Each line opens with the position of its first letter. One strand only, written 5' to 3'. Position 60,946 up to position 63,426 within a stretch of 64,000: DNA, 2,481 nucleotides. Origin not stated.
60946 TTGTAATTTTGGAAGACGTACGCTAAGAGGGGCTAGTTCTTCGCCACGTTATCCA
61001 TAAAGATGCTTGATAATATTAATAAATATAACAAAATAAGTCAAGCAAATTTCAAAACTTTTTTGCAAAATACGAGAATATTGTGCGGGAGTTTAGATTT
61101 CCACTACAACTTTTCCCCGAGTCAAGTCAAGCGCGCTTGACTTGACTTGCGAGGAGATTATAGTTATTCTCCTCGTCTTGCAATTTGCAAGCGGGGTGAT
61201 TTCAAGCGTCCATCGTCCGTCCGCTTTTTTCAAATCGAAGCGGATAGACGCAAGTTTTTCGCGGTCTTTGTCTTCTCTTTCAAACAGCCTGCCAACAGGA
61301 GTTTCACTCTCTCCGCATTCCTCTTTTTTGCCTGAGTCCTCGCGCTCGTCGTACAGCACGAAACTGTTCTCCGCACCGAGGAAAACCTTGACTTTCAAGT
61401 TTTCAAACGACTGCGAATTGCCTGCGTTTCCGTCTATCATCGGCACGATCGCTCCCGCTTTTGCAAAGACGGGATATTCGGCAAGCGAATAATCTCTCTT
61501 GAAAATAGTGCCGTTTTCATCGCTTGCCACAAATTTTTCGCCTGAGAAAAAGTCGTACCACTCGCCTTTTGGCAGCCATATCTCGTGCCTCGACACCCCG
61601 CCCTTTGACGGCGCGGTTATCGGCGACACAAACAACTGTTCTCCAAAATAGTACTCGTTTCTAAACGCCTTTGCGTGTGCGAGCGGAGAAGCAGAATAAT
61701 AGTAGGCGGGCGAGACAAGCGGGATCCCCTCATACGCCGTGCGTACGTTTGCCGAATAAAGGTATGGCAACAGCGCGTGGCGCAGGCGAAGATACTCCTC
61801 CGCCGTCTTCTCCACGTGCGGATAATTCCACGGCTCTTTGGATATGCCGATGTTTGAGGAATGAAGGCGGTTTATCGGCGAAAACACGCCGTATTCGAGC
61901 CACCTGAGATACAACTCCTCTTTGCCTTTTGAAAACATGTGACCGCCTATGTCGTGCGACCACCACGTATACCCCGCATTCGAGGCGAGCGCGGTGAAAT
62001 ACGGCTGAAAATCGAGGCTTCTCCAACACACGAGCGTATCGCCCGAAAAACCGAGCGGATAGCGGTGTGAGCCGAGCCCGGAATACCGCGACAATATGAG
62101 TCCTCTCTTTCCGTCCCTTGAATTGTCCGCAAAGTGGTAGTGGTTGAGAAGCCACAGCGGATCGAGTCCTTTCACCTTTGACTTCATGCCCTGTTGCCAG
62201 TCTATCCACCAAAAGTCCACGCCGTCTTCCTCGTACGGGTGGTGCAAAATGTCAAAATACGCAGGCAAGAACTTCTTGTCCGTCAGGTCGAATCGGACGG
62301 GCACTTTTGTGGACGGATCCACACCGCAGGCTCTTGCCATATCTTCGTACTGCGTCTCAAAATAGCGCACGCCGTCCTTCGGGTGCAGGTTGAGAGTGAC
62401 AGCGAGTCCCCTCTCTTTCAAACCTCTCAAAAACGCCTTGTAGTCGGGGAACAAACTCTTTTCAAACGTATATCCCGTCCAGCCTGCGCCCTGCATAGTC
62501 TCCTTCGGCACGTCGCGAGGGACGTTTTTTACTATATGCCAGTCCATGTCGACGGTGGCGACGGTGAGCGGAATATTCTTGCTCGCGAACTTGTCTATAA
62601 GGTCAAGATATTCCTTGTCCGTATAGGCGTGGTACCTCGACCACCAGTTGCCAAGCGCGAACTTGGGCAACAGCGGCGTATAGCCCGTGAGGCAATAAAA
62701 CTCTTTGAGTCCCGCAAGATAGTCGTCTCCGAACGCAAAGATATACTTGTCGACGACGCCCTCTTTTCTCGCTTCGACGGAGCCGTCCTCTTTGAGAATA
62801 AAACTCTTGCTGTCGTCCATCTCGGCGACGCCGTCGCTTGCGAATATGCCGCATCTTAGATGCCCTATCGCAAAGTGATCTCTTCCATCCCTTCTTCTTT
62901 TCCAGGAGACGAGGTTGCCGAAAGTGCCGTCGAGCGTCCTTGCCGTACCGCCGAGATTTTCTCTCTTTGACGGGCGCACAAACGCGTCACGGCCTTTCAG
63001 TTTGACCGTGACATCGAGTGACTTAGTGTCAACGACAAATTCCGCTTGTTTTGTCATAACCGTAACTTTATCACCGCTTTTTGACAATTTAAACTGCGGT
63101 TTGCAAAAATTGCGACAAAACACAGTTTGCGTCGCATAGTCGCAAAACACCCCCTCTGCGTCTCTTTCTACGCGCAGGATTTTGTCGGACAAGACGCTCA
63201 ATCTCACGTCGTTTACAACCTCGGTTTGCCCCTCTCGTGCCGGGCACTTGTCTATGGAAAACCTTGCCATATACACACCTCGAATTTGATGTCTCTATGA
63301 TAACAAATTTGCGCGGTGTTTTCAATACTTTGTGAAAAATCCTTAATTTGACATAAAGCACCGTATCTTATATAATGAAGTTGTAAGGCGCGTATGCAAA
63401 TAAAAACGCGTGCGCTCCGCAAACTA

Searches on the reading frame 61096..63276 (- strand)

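Call 9: search_protein_families(library=pfam, proteins=[window:61096-63276:-], max_evalue=0.01)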
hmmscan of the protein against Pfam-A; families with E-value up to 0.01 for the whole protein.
window:61096-63276:- (727 aa): 2 families
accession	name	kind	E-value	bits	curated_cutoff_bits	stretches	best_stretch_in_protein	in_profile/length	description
PF01055.32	Glyco_hydro_31_2nd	-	4e-56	191.2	23.5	1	200-509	1-328/328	Glycosyl hydrolases family 31 TIM-barrel domain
PF21365.3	Glyco_hydro_31_3rd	-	6.8e-14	52.6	24.4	1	517-611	1-87/87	Glycosyl hydrolase family 31 C-terminal domain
